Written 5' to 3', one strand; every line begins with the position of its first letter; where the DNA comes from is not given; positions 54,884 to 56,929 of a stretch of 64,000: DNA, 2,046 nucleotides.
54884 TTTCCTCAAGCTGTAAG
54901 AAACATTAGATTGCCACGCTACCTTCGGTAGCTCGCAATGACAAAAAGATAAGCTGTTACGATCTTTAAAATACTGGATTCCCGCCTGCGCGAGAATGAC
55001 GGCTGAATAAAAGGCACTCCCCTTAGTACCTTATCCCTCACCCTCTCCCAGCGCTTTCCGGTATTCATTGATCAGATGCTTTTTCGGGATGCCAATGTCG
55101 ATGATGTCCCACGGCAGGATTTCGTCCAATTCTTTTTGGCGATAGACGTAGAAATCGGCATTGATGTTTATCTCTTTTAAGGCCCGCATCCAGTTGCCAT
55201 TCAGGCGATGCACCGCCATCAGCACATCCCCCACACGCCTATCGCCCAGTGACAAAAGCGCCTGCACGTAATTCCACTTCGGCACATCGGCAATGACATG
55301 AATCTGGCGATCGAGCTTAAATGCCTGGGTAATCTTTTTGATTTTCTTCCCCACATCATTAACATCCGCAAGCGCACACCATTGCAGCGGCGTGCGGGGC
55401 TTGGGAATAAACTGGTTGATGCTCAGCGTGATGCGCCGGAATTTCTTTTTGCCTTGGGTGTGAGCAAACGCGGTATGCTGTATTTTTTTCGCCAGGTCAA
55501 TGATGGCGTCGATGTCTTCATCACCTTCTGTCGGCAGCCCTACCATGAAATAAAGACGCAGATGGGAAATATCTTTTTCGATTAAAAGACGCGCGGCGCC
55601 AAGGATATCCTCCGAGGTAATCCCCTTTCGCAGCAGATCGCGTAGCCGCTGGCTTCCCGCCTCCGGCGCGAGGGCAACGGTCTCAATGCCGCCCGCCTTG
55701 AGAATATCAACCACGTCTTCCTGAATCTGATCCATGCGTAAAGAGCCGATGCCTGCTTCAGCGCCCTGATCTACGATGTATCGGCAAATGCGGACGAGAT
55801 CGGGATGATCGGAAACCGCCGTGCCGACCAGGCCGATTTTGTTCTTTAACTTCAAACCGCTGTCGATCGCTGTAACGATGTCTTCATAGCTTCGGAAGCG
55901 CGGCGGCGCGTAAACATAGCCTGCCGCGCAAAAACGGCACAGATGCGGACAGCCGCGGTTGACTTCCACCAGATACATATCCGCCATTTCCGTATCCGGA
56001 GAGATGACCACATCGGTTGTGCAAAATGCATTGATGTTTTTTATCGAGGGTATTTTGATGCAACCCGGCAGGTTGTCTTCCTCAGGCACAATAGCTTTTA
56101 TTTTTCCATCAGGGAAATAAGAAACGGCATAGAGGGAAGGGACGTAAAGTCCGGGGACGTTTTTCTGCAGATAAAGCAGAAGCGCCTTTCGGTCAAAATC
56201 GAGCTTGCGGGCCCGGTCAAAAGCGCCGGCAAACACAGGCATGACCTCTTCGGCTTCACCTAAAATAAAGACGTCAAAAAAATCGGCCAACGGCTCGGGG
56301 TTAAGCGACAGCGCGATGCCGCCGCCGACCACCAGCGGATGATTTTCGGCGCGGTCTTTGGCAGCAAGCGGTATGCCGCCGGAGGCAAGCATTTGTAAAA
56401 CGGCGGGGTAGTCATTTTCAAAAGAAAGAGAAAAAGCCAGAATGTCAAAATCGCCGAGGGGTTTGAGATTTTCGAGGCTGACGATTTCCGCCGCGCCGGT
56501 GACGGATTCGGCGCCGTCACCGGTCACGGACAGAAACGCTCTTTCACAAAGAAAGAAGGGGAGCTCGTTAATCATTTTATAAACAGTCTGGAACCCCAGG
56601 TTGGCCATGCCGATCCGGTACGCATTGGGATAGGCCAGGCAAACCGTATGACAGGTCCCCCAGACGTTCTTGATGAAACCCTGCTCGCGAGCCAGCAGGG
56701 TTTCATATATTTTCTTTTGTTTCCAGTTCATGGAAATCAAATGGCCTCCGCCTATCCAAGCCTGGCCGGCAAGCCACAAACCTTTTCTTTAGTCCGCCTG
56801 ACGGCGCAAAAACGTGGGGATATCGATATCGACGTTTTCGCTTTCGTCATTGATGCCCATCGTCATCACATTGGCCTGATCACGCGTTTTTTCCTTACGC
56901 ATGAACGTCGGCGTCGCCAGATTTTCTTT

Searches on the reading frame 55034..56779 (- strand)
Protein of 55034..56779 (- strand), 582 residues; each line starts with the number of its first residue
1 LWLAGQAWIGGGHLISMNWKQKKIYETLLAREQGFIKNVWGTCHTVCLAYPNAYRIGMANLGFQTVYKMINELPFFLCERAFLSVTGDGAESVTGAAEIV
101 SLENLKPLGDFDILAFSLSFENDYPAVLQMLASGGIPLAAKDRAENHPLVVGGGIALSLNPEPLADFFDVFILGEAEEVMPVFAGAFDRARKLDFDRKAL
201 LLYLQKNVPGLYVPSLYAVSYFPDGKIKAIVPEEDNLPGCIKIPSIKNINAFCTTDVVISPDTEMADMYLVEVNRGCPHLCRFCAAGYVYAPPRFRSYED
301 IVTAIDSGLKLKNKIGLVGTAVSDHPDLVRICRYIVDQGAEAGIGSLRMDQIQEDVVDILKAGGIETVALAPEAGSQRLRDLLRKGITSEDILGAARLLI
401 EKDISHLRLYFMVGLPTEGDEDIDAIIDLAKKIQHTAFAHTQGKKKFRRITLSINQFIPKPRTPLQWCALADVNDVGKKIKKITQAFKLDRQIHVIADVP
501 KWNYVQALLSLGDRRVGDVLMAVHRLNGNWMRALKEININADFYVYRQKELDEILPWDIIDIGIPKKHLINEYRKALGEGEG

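Call 8: search_protein_families(library=pfam, proteins=[window:55034-56779:-], max_evalue=0.01)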
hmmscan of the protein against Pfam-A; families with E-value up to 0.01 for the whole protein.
window:55034-56779:- (582 aa): 2 families
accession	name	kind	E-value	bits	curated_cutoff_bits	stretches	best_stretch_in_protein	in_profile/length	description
PF19864.5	Radical_SAM_N2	-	1.5e-44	151.6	29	1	62-214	1-151/151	Radical SAM proteins, N-terminal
PF04055.27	Radical_SAM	-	5.3e-22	79.2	29.5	1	272-430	2-166/166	Radical SAM superfamily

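Call 9: search_protein_families(library=padloc, proteins=[window:55034-56779:-], max_evalue=0.01)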
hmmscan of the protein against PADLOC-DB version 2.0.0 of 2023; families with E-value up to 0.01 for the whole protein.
window:55034-56779:- (582 aa): 0 families

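Call 13: search_protein_families(library=ncbifam, proteins=[window:55034-56779:-], max_evalue=0.01)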
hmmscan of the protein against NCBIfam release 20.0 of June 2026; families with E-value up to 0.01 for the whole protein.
window:55034-56779:- (582 aa): 18 families
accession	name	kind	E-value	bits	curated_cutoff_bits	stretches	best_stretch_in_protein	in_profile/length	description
TIGR03960.1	rSAM_fuse_unch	hypoth_equivalog_domain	1.7e-126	423.1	462.3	1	46-578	32-581/605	TIGR03960 family B12-binding radical SAM protein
TIGR04013.1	B12_SAM_MJ_1487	hypoth_equivalog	1.8e-15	56.7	251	2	347-475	247-363/382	TIGR04013 family B12-binding domain/radical SAM domain-containing protein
TIGR04385.1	B12_rSAM_cofa1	equivalog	3.4e-13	49.6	450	1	271-459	198-386/438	B12 lower ligand biosynthesis radical SAM protein BzaD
TIGR04072.2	rSAM_ladder_B12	equivalog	8.4e-12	44.4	360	1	263-438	175-354/443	lipid biosynthesis B12-binding/radical SAM protein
TIGR02026.1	BchE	equivalog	2.2e-10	40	481.35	1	270-425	196-357/497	magnesium-protoporphyrin IX monomethyl ester anaerobic oxidative cyclase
TIGR04014.1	B12_SAM_MJ_0865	equivalog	3.2e-10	39.4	360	1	266-433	159-336/434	methyl-coenzyme M reductase glutamine C-methyltransferase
NF050148.1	rSAM_ApyD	equivalog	2.3e-08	32.9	750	1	267-432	198-365/645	RiPP biosynthesis radical SAM protein ApyD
TIGR04479.1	bcpD_PhpK_rSAM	subfamily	1e-06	27.4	600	1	269-439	242-415/504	PhpK family radical SAM P-methyltransferase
TIGR01579.1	MiaB-like-C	equivalog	9.3e-06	25.1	357.05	1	270-435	142-320/416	tRNA (N(6)-L-threonylcarbamoyladenosine(37)-C(2))-methylthiotransferase MtaB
TIGR03471.1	HpnJ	equivalog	1.7e-05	23.9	577.6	1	273-436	202-368/472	hopanoid biosynthesis associated radical SAM protein HpnJ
TIGR00089.1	TIGR00089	subfamily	9.3e-05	21.4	251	1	266-437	138-322/429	MiaB/RimO family radical SAM methylthiotransferase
TIGR04190.1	B12_SAM_Ta0216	equivalog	0.00016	20.4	500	1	366-436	327-397/554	TIGR04190 family B12-binding domain/radical SAM domain protein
TIGR03994.1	rSAM_HemZ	equivalog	0.00027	20.2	321.4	1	341-445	174-279/401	coproporphyrinogen dehydrogenase HemZ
NF006066.0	PRK08207.2-5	equivalog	0.0026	16.4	1117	1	341-431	282-372/518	coproporphyrinogen III oxidase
TIGR01574.1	miaB-methiolase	equivalog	0.0044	16.1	355.3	0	270-435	147-327/437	tRNA (N6-isopentenyl adenosine(37)-C2)-methylthiotransferase MiaB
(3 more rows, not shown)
